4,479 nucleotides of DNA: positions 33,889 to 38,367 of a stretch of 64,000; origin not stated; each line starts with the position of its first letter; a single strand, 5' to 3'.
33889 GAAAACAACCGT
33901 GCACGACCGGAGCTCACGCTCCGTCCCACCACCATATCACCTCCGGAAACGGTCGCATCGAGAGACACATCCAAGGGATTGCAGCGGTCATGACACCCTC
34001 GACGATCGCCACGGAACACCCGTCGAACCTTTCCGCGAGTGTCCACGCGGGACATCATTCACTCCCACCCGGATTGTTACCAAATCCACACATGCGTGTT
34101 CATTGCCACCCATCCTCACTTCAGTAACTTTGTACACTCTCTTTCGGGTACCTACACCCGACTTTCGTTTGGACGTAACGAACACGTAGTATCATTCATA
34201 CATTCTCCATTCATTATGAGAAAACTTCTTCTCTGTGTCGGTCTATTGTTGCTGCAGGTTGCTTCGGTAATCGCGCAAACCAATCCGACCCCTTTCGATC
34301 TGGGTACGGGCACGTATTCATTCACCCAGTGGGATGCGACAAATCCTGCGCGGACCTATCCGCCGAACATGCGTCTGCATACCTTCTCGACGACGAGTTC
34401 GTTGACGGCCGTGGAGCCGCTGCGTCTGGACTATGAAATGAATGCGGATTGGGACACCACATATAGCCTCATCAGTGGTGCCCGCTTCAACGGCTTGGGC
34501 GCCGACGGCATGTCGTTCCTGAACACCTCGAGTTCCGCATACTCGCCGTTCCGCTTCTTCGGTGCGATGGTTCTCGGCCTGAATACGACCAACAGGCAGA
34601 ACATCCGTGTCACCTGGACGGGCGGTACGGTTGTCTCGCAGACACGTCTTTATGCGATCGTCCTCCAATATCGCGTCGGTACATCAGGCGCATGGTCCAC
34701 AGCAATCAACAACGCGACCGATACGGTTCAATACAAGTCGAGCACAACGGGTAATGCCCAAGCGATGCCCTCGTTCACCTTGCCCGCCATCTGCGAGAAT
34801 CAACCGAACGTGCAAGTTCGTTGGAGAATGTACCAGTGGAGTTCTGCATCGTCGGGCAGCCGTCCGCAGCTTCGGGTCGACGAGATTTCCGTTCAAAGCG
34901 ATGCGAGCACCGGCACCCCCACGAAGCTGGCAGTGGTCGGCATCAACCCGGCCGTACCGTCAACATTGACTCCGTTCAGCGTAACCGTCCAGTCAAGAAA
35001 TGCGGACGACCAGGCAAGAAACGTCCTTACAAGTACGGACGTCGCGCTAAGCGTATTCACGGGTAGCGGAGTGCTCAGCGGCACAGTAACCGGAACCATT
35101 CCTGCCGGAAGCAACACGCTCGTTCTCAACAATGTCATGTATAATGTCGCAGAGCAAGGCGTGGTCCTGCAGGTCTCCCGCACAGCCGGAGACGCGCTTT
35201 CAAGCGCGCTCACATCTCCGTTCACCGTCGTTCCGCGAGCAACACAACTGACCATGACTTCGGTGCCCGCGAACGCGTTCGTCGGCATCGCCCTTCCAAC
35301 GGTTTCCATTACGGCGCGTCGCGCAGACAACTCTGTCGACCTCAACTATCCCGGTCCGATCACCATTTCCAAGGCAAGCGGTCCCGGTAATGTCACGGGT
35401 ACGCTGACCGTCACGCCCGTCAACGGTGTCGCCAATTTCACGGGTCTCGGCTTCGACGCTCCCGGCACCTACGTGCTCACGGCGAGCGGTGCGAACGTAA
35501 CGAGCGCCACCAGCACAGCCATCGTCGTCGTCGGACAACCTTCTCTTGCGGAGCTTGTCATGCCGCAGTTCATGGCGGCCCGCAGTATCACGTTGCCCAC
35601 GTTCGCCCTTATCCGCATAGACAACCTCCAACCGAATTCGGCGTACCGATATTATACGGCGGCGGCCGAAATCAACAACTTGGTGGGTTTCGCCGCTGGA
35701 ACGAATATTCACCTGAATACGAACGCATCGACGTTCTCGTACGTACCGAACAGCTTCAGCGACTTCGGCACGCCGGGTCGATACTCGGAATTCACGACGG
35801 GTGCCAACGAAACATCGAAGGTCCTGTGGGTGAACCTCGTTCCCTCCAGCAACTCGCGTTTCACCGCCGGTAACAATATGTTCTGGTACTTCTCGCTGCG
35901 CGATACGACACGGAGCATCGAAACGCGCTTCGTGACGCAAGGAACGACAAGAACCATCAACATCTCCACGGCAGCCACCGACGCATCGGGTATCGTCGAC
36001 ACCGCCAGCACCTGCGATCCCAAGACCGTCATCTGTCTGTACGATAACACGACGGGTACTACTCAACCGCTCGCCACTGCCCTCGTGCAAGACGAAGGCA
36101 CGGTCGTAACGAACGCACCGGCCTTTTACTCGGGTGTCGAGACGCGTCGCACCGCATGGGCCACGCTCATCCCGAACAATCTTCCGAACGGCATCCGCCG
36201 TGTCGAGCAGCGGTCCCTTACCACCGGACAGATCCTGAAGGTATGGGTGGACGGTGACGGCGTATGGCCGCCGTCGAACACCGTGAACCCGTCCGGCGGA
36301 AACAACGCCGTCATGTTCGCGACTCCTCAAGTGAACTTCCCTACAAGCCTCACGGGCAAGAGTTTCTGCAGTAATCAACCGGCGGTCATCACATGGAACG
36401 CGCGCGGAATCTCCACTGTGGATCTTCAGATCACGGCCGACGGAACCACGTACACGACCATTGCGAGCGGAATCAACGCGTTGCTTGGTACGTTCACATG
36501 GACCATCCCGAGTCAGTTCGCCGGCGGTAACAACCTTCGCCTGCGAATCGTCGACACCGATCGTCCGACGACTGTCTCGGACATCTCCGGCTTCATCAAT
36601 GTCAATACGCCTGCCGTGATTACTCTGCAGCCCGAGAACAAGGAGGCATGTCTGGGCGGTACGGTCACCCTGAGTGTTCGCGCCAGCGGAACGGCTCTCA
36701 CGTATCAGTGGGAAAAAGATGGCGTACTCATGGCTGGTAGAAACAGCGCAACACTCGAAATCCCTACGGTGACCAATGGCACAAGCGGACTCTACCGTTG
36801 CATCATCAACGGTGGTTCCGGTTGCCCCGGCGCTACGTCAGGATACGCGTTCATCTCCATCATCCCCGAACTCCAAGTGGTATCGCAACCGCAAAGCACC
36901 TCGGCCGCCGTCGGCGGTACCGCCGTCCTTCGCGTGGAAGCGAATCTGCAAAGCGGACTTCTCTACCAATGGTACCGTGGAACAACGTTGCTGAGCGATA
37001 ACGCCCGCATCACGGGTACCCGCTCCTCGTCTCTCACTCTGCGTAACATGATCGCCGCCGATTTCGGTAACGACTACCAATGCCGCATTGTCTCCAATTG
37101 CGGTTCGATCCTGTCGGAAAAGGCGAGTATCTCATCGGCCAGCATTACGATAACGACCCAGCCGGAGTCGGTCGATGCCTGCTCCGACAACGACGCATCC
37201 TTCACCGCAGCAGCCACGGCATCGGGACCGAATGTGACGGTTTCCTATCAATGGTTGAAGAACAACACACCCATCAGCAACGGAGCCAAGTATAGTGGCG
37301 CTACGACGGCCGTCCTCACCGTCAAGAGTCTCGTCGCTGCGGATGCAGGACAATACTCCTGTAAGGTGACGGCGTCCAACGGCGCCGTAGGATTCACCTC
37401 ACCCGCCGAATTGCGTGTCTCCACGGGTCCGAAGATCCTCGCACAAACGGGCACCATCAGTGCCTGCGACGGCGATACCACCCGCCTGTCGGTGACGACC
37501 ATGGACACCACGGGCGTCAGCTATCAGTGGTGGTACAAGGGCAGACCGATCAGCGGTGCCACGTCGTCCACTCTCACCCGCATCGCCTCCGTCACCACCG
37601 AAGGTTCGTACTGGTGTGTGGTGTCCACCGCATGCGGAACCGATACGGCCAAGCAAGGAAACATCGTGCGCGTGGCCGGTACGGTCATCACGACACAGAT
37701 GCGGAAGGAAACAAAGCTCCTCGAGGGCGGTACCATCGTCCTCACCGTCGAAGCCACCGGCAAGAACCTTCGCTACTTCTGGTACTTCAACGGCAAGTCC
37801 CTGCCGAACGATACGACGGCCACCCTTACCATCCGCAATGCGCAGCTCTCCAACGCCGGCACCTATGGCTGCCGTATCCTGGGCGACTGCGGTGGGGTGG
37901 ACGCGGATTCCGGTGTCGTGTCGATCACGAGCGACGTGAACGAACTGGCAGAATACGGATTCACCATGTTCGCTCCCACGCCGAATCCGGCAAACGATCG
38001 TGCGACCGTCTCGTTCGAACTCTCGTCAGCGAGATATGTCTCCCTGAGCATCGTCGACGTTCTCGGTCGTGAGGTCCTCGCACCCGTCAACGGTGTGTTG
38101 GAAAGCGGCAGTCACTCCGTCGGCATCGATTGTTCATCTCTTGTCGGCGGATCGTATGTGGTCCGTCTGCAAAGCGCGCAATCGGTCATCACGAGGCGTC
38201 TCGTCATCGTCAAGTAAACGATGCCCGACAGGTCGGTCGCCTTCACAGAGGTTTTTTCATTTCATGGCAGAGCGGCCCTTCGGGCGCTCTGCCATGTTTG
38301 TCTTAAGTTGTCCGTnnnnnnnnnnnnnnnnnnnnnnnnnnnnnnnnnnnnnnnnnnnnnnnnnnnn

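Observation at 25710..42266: Array of giant modular T9SS cargo genes B, C and D, with a fourth paralog A at 1350-5405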

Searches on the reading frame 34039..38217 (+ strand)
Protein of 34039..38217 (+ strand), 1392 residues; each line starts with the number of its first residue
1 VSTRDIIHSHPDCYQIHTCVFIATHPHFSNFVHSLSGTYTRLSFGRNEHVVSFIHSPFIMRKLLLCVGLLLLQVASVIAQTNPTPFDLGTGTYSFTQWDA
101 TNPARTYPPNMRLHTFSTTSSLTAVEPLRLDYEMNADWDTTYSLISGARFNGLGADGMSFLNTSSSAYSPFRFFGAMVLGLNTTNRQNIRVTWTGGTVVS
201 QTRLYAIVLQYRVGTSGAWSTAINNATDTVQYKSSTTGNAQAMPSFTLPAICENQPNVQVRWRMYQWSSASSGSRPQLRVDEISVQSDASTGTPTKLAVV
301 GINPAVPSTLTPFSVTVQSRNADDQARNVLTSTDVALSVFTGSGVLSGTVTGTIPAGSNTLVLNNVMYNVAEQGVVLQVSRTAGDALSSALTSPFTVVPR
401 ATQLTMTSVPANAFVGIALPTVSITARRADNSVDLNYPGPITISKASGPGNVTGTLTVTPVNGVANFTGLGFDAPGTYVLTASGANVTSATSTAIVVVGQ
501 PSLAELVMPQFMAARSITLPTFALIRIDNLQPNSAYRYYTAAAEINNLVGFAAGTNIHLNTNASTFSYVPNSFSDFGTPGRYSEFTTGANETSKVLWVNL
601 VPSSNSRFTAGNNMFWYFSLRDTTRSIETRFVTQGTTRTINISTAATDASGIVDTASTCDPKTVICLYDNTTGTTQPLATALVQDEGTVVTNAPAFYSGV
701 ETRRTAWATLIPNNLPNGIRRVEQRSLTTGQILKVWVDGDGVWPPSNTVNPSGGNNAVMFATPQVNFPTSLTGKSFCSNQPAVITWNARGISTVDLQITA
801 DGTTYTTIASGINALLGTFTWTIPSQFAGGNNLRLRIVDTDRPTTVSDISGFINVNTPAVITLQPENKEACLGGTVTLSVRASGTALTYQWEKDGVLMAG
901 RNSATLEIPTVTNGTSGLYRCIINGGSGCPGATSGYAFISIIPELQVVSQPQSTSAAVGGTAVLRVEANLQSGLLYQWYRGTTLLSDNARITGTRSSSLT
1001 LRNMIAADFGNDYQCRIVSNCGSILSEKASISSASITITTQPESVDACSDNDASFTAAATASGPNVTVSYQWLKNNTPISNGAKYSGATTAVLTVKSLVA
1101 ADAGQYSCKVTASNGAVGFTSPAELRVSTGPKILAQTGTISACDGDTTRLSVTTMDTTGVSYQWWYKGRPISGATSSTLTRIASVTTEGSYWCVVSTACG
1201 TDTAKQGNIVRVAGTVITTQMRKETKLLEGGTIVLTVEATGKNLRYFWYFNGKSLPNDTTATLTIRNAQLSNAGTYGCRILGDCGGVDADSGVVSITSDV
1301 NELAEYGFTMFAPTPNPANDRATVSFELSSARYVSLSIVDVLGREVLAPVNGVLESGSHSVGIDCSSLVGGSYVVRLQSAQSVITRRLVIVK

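Call 3: search_protein_families(library=pfam, proteins=[window:34039-38217:+], max_evalue=0.01)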
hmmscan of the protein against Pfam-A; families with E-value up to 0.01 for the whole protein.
window:34039-38217:+ (1392 aa): 12 families
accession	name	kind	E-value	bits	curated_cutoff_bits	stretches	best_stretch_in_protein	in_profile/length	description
PF13927.12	Ig_3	-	9.6e-37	125.8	30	4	1216-1279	3-75/78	Immunoglobulin domain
PF07679.22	I-set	-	3e-25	88.5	23.7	2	1037-1117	2-82/90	Immunoglobulin I-set domain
PF13895.12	Ig_2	-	5e-21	75.2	27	1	1062-1127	24-79/79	Immunoglobulin domain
PF00047.31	ig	-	1.4e-13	51.4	21.8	1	1224-1279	2-69/81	Immunoglobulin domain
PF07686.23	V-set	-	1.9e-10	41.3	26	1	1251-1281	63-93/109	Immunoglobulin V-set domain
PF18962.6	Por_Secre_tail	-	1.2e-09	38.8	27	1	1315-1390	3-75/75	Secretion system C-terminal sorting domain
PF19081.6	Ig_7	-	1.4e-09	38.6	27.3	0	858-915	1-58/84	Ig-like domain CHU_C associated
PF16680.11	Ig_4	-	1.1e-06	29.5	30.1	0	874-922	2-48/71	T-cell surface glycoprotein CD3 delta chain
PF10342.15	Kre9_KNH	-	5.9e-05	24.2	24.6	1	774-844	6-82/94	Kre9/KNH-like N-terminal Ig-like domain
PF16681.11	Ig_5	-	8.3e-05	23.4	27.3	0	874-923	8-57/82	Ig-like domain on T-cell surface glycoprotein CD3 epsilon chain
PF24255.1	DUF7456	-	0.006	16.6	27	0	794-815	15-36/54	Family of unknown function (DUF7456)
PF16706.11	Izumo-Ig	-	0.0074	16.7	26.7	0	893-924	38-69/88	Izumo-like Immunoglobulin domain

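Call 4: search_protein_families(library=ncbifam, proteins=[window:34039-38217:+], max_evalue=0.01)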
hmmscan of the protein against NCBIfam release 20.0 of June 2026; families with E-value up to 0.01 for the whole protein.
window:34039-38217:+ (1392 aa): 2 families
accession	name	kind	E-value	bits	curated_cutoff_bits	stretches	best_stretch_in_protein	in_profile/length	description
TIGR04183.1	Por_Secre_tail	domain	1.3e-07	31.4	23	1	1315-1390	3-71/72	T9SS type A sorting domain-containing protein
NF038113.1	T9SSA_dep_M36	equivalog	7.7e-06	24.3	885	1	1309-1390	791-868/869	T9SS-dependent M36 family metallopeptidase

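Call 46: search_solved_structures(query=A4, max_evalue=0.01)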
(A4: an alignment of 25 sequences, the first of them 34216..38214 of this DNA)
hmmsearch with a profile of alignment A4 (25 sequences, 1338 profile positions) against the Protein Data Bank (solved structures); distinct sequences matched with E-value up to 0.01: 411 (the best 60 are shown).
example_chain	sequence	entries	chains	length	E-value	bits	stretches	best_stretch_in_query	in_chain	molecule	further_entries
9flp_A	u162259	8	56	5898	4.7e-95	322.5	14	804-1224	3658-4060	The grappling hook protein A in the bacterium Aureispira sp. CCB-QB1 | The grappling hook protein A (GhpA) in the bacterium Aureispira sp. CCB-QB1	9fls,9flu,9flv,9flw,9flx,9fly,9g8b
9ncf_S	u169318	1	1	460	6.8e-69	235.8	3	1071-1242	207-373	Immunoglobulin-like domain protein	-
9c2d_S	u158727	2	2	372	6.2e-54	186.2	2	1070-1242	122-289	Tail protein | Putative tail protein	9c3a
3b43_A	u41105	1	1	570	3.4e-41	144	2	892-1203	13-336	Titin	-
1e07_A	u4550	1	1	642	3.9e-36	127.3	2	1030-1241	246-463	CARCINOEMBRYONIC ANTIGEN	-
9loc_A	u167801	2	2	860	3.3e-34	120.9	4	852-1242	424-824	Fc receptor-like protein 5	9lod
9ba5_A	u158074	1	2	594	3.2e-30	107.7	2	790-1065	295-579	Contactin-2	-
5k6w_A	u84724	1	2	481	2e-29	105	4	983-1082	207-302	Protein sidekick-1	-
9gh5_D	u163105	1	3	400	2e-29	105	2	1001-1241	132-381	Carcinoembryonic antigen-related cell adhesion molecule 1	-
9gh6_D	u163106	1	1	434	3.2e-29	104.3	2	1001-1241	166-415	Carcinoembryonic antigen-related cell adhesion molecule 1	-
8k3j_A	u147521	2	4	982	3.5e-29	104.2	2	790-1063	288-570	Contactin-2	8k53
9ba4_A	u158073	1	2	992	3.6e-29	104.2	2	790-1063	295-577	Contactin-2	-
8a0y_A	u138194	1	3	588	2.1e-28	101.6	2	790-1060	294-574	Contactin-2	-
6iaa_A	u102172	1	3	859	2e-26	95.1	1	798-1241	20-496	Roundabout homolog 2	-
3dmk_A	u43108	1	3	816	4.6e-26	93.9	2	837-1156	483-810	Down Syndrome Cell Adhesion Molecule (DSCAM) isoform 1.30.30, N-terminal eight Ig domains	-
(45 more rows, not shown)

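Call 47: search_protein_families(library=pfam, alignment_id=A4, max_evalue=0.01)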
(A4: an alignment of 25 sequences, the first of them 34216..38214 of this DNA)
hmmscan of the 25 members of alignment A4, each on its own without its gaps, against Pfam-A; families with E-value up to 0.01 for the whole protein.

A. member 1, window:34216-38214:+ (1333 aa): 12 families
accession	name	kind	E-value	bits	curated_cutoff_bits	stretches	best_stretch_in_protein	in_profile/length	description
PF13927.12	Ig_3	-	6.7e-37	126.3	30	4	1157-1220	3-75/78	Immunoglobulin domain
PF07679.22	I-set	-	2.2e-25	89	23.7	2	978-1058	2-82/90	Immunoglobulin I-set domain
PF13895.12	Ig_2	-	4.2e-21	75.4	27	1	1003-1068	24-79/79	Immunoglobulin domain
PF00047.31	ig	-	1.1e-13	51.7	21.8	1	1165-1220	2-69/81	Immunoglobulin domain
PF07686.23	V-set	-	1.1e-10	42.1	26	1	1192-1222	63-93/109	Immunoglobulin V-set domain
PF18962.6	Por_Secre_tail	-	1e-09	38.9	27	1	1256-1331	3-75/75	Secretion system C-terminal sorting domain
PF19081.6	Ig_7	-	1.7e-08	35.1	27.3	0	799-856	1-58/84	Ig-like domain CHU_C associated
PF16680.11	Ig_4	-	9e-07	29.8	30.1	0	815-863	2-48/71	T-cell surface glycoprotein CD3 delta chain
PF10342.15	Kre9_KNH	-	5.6e-05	24.2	24.6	1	715-785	6-82/94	Kre9/KNH-like N-terminal Ig-like domain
PF16681.11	Ig_5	-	6.7e-05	23.7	27.3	0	815-864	8-57/82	Ig-like domain on T-cell surface glycoprotein CD3 epsilon chain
PF24255.1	DUF7456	-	0.0055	16.7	27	0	735-756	15-36/54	Family of unknown function (DUF7456)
PF16706.11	Izumo-Ig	-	0.0062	16.9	26.7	0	834-865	38-69/88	Izumo-like Immunoglobulin domain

B. families by the number of members that match (of 25 scanned): 29 families (the first 25 are shown)
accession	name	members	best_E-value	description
PF13927.12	Ig_3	25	3.3e-42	Immunoglobulin domain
PF07679.22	I-set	25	9.1e-34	Immunoglobulin I-set domain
PF13895.12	Ig_2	25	1.3e-27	Immunoglobulin domain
PF00047.31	ig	25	7.4e-18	Immunoglobulin domain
PF07686.23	V-set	24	9.1e-12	Immunoglobulin V-set domain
PF18962.6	Por_Secre_tail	23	1e-09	Secretion system C-terminal sorting domain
PF19081.6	Ig_7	20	2.9e-10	Ig-like domain CHU_C associated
PF16680.11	Ig_4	16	3.5e-07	T-cell surface glycoprotein CD3 delta chain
PF16681.11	Ig_5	13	2.7e-07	Ig-like domain on T-cell surface glycoprotein CD3 epsilon chain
PF21471.3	Reelin_subrepeat-B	8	0.00047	Reelin subrepeat B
PF06832.18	BiPBP_C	7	3e-08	Penicillin-Binding Protein C-terminus Family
PF10342.15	Kre9_KNH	6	4e-07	Kre9/KNH-like N-terminal Ig-like domain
PF16706.11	Izumo-Ig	6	0.00024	Izumo-like Immunoglobulin domain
PF16656.11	Pur_ac_phosph_N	6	0.0006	Purple acid Phosphatase, N-terminal domain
PF13860.13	FlgD_ig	5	7e-07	FlgD Ig-like domain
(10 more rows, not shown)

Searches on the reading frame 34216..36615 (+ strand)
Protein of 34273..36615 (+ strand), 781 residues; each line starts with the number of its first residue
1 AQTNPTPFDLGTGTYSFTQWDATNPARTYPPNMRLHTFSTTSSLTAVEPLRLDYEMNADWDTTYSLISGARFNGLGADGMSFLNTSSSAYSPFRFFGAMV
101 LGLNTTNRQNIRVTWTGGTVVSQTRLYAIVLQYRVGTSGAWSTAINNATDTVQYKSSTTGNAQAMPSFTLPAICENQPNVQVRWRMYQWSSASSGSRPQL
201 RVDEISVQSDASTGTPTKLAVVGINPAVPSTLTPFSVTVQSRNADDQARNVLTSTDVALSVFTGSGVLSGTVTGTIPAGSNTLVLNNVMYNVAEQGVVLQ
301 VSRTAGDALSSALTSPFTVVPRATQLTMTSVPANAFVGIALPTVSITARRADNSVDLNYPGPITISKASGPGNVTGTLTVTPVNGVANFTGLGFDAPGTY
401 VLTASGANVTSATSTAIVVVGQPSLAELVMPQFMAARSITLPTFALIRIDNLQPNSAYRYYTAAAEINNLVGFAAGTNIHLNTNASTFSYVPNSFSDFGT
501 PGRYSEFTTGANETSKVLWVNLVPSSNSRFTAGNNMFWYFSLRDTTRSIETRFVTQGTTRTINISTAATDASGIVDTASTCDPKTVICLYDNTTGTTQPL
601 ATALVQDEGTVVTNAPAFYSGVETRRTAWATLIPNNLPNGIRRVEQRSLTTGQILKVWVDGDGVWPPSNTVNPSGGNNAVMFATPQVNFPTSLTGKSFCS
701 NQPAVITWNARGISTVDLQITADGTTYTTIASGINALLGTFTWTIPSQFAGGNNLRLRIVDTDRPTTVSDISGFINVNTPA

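Call 6: search_protein_families(library=pfam, proteins=[window:34216-36540:+], max_evalue=1)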
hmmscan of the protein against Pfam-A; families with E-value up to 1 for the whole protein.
window:34216-36540:+ (775 aa): 2 families
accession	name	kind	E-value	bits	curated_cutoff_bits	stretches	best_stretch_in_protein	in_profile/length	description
PF10342.15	Kre9_KNH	-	0.0078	17.4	24.6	1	715-772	6-69/94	Kre9/KNH-like N-terminal Ig-like domain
PF24255.1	DUF7456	-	0.01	15.9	27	1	735-756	15-36/54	Family of unknown function (DUF7456)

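Call 83: search_solved_structures(query=A7, max_evalue=5, show_alignments=1)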
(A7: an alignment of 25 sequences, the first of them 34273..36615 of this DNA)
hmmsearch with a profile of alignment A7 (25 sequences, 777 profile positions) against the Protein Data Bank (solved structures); distinct sequences matched with E-value up to 5: 2.
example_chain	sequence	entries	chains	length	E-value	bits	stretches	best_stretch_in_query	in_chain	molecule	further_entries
3uca_A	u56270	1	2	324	0.89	10.8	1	240-307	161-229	Geranyltranstransferase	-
7y7b_e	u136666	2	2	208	2.3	9.4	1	331-449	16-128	ACPI-11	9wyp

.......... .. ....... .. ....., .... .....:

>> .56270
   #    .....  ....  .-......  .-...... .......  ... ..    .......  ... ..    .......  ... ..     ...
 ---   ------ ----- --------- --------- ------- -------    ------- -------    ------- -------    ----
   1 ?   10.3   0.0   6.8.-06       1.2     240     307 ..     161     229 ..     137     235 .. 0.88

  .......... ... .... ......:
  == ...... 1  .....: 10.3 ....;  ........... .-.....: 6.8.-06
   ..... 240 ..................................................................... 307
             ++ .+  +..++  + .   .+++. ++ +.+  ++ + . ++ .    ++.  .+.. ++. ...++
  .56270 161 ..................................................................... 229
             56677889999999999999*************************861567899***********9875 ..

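Call 100: search_protein_representatives(protein=window:34273-36615:+)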
Query: 781 residues. Proteins with E-value up to 0.001 (for the whole library): 3634; up to 1e-10: 2047; up to 1e-30: 533. The best 150 are listed.
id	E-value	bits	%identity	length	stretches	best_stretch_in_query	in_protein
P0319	4.5e-268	907.9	56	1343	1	1-781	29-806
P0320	1.7e-244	829.9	38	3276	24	199-319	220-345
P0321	5.0e-211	719.3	38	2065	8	215-683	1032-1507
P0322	3.2e-203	693.5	45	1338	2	1-780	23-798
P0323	3.3e-194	663.7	45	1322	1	2-780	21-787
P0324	3.7e-176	604.0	45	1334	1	2-771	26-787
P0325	3.2e-168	577.8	34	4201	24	209-335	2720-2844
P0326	1.4e-164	565.8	35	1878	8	329-682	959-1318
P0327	7.9e-164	563.3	42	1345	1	1-777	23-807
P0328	2.2e-157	542.0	37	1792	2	5-763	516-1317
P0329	2.7e-157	541.7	42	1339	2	1-780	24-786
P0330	1.2e-154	532.9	35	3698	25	305-419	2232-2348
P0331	3.5e-152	524.8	37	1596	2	7-780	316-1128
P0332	1.2e-149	516.4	42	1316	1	1-771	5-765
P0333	6.0e-147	507.4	40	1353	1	1-771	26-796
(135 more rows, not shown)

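Call 103: find_related_loci(query=A7, collection=metagenome_contigs, flank=7000)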
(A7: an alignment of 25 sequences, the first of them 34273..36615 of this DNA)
Query A7 (781 aa) in metagenome_contigs; peptide patterns used: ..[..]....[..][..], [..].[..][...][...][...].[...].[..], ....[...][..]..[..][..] (x = any residue, [..] = any of these).
233 stretches matched a pattern; 145 encode a relative of the query (tblastn E <= 1e-3); the best 80 are kept; 79 distinct loci.
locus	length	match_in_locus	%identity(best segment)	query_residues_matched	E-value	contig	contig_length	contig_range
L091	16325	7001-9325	48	1-780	0e+0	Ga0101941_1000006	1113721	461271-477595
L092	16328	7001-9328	47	1-780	0e+0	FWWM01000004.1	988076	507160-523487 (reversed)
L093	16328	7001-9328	48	1-780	0e+0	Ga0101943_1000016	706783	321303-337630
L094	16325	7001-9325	46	1-780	0e+0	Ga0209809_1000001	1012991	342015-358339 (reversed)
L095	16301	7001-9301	45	2-780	0e+0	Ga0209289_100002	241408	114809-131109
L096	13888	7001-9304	44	1-780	0e+0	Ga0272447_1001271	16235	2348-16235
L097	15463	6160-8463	44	1-780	0e+0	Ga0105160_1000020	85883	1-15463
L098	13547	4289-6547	45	2-765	0e+0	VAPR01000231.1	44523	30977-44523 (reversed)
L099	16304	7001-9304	43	1-780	0e+0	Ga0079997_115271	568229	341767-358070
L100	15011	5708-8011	43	1-780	0e+0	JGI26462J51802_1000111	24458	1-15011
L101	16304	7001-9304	43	1-780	0e+0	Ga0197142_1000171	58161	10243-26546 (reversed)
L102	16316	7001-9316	40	1-775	2e-168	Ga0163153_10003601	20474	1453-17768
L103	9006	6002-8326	38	3-772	2e-153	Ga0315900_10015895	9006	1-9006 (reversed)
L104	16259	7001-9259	45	2-765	0e+0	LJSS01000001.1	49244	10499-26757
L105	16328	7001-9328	39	1-771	5e-150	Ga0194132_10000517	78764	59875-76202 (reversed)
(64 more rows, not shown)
